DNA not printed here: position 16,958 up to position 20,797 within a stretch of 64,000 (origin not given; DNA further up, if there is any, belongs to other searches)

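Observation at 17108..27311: Compact cohesin-dockerin 'pectinosome' operon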

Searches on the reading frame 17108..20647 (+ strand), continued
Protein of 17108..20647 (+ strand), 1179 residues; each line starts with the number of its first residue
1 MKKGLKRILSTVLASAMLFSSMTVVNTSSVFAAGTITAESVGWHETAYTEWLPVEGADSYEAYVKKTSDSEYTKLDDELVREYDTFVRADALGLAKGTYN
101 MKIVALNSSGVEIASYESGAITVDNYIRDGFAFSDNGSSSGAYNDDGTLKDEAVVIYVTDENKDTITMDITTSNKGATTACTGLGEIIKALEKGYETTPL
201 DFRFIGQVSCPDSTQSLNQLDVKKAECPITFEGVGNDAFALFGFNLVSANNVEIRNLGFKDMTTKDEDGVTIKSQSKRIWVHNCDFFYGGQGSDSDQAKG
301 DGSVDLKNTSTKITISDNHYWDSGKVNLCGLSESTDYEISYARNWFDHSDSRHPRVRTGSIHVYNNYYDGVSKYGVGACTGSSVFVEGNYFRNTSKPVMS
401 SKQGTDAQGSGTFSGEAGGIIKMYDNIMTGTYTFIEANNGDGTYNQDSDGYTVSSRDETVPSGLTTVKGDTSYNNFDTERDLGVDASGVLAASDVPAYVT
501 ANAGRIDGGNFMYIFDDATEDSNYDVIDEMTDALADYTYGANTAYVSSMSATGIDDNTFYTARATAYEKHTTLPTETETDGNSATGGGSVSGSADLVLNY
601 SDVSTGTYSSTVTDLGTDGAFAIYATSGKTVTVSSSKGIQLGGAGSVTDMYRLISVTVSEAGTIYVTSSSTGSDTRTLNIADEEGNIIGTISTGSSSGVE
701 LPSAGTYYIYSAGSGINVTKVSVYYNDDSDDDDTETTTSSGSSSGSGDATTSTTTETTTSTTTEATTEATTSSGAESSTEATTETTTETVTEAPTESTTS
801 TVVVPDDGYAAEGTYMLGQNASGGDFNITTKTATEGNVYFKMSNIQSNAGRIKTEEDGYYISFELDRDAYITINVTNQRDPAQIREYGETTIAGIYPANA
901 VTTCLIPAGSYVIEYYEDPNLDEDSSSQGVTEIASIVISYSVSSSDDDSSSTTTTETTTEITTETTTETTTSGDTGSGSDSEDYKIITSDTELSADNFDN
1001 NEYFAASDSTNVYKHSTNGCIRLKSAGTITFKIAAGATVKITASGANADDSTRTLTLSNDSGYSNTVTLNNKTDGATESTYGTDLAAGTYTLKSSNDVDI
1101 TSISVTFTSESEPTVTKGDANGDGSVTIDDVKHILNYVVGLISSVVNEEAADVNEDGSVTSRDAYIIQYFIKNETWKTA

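Call 24: find_encoding_contigs(protein=P0008, flank=10000, max_places=3)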
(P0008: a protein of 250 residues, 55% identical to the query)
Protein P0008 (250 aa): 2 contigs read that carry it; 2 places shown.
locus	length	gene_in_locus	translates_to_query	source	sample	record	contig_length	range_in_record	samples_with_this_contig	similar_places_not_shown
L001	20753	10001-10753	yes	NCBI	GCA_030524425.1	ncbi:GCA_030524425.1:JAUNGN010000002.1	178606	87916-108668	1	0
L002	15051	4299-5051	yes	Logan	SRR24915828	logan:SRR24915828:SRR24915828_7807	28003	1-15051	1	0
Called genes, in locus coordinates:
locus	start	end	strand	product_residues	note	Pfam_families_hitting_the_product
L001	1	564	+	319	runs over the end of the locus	PF13793:Pribosyltran_N, PF00156:Pribosyltran, PF14572:Pribosyl_synth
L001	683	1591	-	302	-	PF07454:SpoIIP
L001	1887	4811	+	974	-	PF00544:Pectate_lyase_4, PF00404:Dockerin_1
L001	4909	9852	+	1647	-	PF13620:CarboxypepD_reg (weak), PF18283:CBM77, PF00963:Cohesin, PF00404:Dockerin_1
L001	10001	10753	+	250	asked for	PF00404:Dockerin_1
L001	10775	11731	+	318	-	-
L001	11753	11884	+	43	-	-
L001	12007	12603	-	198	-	PF07833:Cu_amine_oxidN1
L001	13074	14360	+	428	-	PF07714:PK_Tyr_Ser-Thr, PF00069:Pkinase, PF14531:Kinase-like (weak)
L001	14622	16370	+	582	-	PF00664:ABC_membrane, PF00005:ABC_tran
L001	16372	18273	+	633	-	PF00664:ABC_membrane, PF00005:ABC_tran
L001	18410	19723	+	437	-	PF01554:MatE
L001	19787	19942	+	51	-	-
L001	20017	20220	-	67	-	PF13443:HTH_26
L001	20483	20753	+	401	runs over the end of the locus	PF01663:Phosphodiest (faint), PF01676:Metalloenzyme, PF10143:PhosphMutase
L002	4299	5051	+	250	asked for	PF00404:Dockerin_1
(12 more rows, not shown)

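Call 25: find_encoding_contigs(protein=P0064, flank=10000, max_places=2)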
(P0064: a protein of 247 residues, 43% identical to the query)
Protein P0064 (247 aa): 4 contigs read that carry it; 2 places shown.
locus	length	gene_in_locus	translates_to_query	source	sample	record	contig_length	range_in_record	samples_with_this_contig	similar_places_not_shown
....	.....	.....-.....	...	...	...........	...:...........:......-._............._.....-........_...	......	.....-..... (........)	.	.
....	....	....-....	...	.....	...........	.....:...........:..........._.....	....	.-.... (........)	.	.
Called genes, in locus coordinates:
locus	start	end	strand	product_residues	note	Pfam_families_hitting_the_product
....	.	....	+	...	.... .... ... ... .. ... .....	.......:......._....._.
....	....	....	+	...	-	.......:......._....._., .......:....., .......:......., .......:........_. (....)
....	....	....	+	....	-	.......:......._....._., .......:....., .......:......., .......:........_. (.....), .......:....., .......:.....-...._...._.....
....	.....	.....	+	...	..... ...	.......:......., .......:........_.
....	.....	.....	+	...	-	-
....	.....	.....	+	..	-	-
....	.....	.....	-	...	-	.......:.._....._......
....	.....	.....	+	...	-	-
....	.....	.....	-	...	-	-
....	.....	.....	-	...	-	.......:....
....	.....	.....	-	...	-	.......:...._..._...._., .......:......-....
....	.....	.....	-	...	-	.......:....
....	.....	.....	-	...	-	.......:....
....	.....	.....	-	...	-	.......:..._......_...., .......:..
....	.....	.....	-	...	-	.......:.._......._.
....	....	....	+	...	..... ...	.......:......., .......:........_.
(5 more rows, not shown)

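Call 26: find_encoding_contigs(protein=P0043, flank=10000, max_places=2)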
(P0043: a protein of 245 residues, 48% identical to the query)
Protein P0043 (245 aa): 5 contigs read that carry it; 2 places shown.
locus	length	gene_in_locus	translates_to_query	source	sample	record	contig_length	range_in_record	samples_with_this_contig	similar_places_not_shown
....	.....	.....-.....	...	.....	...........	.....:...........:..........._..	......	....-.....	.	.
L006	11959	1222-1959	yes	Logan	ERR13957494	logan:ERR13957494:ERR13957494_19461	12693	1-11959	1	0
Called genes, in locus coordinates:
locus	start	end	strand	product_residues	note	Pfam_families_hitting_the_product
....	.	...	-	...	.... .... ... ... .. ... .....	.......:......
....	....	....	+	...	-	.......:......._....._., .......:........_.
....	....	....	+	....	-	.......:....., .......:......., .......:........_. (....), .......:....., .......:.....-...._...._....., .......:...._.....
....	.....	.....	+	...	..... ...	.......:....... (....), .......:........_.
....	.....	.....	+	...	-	-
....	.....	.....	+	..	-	-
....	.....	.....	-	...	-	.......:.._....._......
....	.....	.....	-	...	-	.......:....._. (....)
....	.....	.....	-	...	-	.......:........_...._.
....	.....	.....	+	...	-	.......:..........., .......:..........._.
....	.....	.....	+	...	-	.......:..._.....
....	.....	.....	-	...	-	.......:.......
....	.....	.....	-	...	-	-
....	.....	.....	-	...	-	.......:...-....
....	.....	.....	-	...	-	-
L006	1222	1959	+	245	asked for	PF00963:Cohesin (weak), PF00404:Dockerin_1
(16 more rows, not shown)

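Call 27: find_encoding_contigs(protein=P0020, flank=10000, max_places=2)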
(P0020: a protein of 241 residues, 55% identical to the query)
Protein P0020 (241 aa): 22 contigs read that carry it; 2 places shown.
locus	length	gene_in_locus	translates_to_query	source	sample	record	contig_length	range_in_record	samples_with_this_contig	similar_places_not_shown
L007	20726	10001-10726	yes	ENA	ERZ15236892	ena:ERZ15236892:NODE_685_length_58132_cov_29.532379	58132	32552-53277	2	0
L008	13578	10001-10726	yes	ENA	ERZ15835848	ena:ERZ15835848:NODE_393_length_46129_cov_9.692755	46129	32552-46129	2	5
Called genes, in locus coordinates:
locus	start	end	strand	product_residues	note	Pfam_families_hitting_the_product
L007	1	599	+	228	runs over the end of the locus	PF00702:Hydrolase, PF12710:HAD (weak), PF13419:HAD_2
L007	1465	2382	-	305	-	PF07454:SpoIIP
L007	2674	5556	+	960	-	PF00544:Pectate_lyase_4, PF00404:Dockerin_1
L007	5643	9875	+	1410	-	-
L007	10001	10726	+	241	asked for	PF00963:Cohesin (weak), PF00404:Dockerin_1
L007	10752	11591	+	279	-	-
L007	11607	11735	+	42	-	-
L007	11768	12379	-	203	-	PF07833:Cu_amine_oxidN1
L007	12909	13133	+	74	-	-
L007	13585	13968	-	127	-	PF04480:DUF559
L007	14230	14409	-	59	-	-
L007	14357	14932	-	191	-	PF02527:GidB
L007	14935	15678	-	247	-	PF13353:Fer4_12, PF04055:Radical_SAM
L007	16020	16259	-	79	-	PF01228:Gly_radical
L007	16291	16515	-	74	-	-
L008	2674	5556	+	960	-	PF00544:Pectate_lyase_4, PF00404:Dockerin_1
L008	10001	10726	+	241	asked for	PF00963:Cohesin (weak), PF00404:Dockerin_1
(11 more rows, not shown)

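Call 29: predict_structure(alignment_id=A2)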
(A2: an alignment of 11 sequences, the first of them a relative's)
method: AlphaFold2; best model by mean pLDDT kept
length: 337 residues; sequences in the alignment: 11
mean_pLDDT: 71.6   pTM: 0.66
mean pLDDT of the five models: 71.6, 64.9, 63.0, 60.8, 59.9
residues with pLDDT >= 90: 58; 70-90: 160; 50-70: 73; < 50: 46
segments of 3 or more residues with pLDDT < 50: 1-25, 121-128, 327-337
pLDDT, mean of each block of 10 residues (from residue 1): 32 32 53 92 88 88 77 93 93 92 87 84 46 76 84 69 92 82 86 67 76 74 58 56 75 64 58 66 78 72 76 75 50 28
secondary structure, 60 per line:
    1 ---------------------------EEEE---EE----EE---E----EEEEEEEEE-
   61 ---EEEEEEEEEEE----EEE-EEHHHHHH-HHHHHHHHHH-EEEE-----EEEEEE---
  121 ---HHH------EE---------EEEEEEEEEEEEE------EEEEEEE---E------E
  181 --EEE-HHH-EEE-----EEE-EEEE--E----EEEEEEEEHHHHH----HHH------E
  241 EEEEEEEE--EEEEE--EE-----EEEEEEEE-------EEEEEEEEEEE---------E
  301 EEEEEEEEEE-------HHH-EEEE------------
elements in order: E28-31 E51-59 E64-74 E79-81 H85-90 H92-101 E103-106 E112-117 E144-156 E163-169 E183-185 E191-193 E199-201 E203-206 E214-221 H222-226 E240-248 E251-255 E265-272 E280-290 E300-310 E322-325

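Call 35: fold_search(model_id=the predicted structure, library=pdb)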
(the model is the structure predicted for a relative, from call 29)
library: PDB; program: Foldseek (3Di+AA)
matches with E <= 10: 1659; with E <= 0.001: 18
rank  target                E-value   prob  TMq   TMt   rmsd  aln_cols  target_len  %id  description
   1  2w1n                  6.4e-08  1.00  0.24  0.34  18.5       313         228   10  cohesin and fibronectin type-III double module construct from the Clostridium perfringens glycoside hydrolase GH84C (released 2009-02-03)
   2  2o4e_MODEL_1_A        4.2e-05  1.00  0.31  0.57   7.3       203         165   14  The solution structure of a protein-protein interaction module from a family 84 glycoside hydrolase of Clostri (released 2007-11-06)
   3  2jh2_A                4.5e-05  1.00  0.31  0.72   4.9       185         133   13  X-ray crystal structure of a cohesin-like module from Clostridium perfringens (released 2007-11-06)
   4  3l8q_A                4.5e-05  1.00  0.32  0.32  16.6       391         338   12  Structure analysis of the type II cohesin dyad from the adaptor ScaA scaffoldin of Acetivibrio cellulolyticus (released 2010-05-05)
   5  3l8q_B                5.0e-05  1.00  0.31  0.30  15.3       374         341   10  Structure analysis of the type II cohesin dyad from the adaptor ScaA scaffoldin of Acetivibrio cellulolyticus (released 2010-05-05)
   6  2jh2_B                5.6e-05  1.00  0.32  0.73   4.1       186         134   13  X-ray crystal structure of a cohesin-like module from Clostridium perfringens (released 2007-11-06)
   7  2jh2_C                2.3e-04  1.00  0.33  0.80   3.0       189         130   15  X-ray crystal structure of a cohesin-like module from Clostridium perfringens (released 2007-11-06)
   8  3fnk_C                2.4e-04  1.00  0.31  0.55   6.3       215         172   11  Crystal structure of the second type II cohesin module from the cellulosomal adaptor ScaA scaffoldin of Acetivibrio ce (released 2009-06-23)
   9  3rkp_B                3.4e-04  0.97  0.23  0.22  12.4       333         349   10  Crystal structure of BcpA*(D312A), the major pilin subunit of Bacillus cereus (released 2012-05-30)
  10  3irz                  3.6e-04  0.89  0.19  0.18  12.8       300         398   12  Crystal structure of functional region of UafA from Staphylococcus saprophyticus in P212121 form (released 2010-09-08)
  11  3fnk_B                4.7e-04  1.00  0.29  0.53   6.8       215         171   11  Crystal structure of the second type II cohesin module from the cellulosomal adaptor ScaA scaffoldin of Acetivibrio ce (released 2009-06-23)
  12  1zv9                  4.9e-04  1.00  0.28  0.51   7.4       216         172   12  Crystal structure analysis of a type II cohesin domain from the cellulosome of Acetivibrio cellulolyticus- SeMet derivat (released 2006-06-13)
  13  4u3s_A                5.8e-04  1.00  0.31  0.57   6.6       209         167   12  Crystal structure of Coh3ScaB-XDoc_M1ScaA complex: A N-terminal interface mutant of type II Cohesin-X-Dockerin complex (released 2015-07-29)
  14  2bm3                  6.1e-04  1.00  0.29  0.54   6.9       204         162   13  Structure of the Type II cohesin from Clostridium thermocellum SdbA (released 2005-03-10)
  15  3f2l                  6.1e-04  1.00  0.29  0.52   7.4       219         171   12  Crystal structure analysis of the K171A mutation of N-terminal type II cohesin 1 from the cellulosomal ScaB subunit of A (released 2008-12-02)
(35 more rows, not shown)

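Call 36: find_related_loci(query=A1, collection=genome_contigs, flank=10000)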
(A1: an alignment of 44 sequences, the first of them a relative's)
Query A1 (251 aa) in genome_contigs; peptide patterns used: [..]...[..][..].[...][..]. (x = any residue, [..] = any of these).
27 stretches matched a pattern; 10 encode a relative of the query (tblastn E <= 1e-3); 10 distinct loci.
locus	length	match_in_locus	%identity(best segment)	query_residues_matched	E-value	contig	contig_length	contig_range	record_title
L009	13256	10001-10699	53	1-236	6e-65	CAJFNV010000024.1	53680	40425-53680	Candidatus Gallispira edinburgensis isolate Coassembly_mag_263 genome assembly, contig: MAGpy_11413_min2k_bin_263_fak87_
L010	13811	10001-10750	50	1-251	8e-56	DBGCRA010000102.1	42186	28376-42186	MAG TPA_asm: Candidatus Gallispira sp. isolate MAG11578 contig102, whole genome shotgun sequence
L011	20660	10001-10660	49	31-251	7e-52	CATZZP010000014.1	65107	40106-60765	MAG TPA_asm: uncultured Firmicutes bacterium isolate ERR9578231_bin.5_MetaWRAP_v1.3_MAG genome assembly, contig: ERZ1853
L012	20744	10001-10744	47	1-249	2e-51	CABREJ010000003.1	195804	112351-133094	MAG TPA_asm: uncultured Clostridiales bacterium isolate MGYG-HGUT-01183 genome assembly, contig: GUT_GENOME090929_3, who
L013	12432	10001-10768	37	1-250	2e-32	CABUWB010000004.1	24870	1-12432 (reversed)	MAG TPA_asm: uncultured Clostridiales bacterium isolate MGYG-HGUT-04429 genome assembly, contig: GUT_GENOME274355_4, who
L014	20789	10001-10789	35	1-246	6e-25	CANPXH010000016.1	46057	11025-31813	MAG: uncultured Clostridia bacterium isolate Lapin-004__bin79 genome assembly, contig: Lapin-004__NODE_881_length_46057_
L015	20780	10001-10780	34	1-248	8e-25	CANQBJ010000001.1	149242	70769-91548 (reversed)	MAG: uncultured Clostridia bacterium isolate Lapin-003-2__bin16 genome assembly, contig: Lapin-003-2__NODE_71_length_149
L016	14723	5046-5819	33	1-248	1e-24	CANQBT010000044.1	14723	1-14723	MAG: uncultured Clostridia bacterium isolate Lapin-003-2__bin7 genome assembly, contig: Lapin-003-2__NODE_3740_length_14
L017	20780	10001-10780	38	1-246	2e-31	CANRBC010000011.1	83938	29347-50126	MAG: uncultured Clostridia bacterium isolate Lapin-030__bin20 genome assembly, contig: Lapin-030__NODE_402_length_83938_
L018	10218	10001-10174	55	42-99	2e-14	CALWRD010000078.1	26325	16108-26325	MAG: uncultured Clostridia bacterium isolate E03__bin333 genome assembly, contig: E03__k127_3704610, whole genome shotgu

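Call 42: search_protein_families(library=ncbifam, proteins=[window:17108-20644:+], max_evalue=1)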
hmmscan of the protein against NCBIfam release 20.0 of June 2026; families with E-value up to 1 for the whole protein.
window:17108-20644:+ (1179 aa): 0 families

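Call 43: predict_structure(alignment_id=A1)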
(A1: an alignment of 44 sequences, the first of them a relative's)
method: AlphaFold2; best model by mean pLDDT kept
length: 251 residues; sequences in the alignment: 44
mean_pLDDT: 83.7   pTM: 0.64
mean pLDDT of the five models: 83.7, 83.6, 82.2, 81.6, 77.9
residues with pLDDT >= 90: 129; 70-90: 88; 50-70: 13; < 50: 21
segments of 3 or more residues with pLDDT < 50: 1-21
pLDDT, mean of each block of 10 residues (from residue 1): 39 41 76 81 90 88 93 88 90 83 80 91 92 91 88 82 70 79 89 96 94 93 95 97 88 61
secondary structure, 60 per line:
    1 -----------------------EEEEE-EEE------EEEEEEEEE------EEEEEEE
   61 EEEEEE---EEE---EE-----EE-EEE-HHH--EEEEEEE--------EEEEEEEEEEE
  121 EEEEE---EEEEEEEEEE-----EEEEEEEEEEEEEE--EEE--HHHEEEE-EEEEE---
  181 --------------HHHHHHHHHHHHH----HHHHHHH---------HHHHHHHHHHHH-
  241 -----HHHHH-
elements in order: E24-28 E30-32 E39-47 E54-66 E70-72 E86-88 E95-101 E110-125 E129-138 E144-157 E160-162 E168-171 E173-177 H195-207 H212-218 H228-239 H246-250
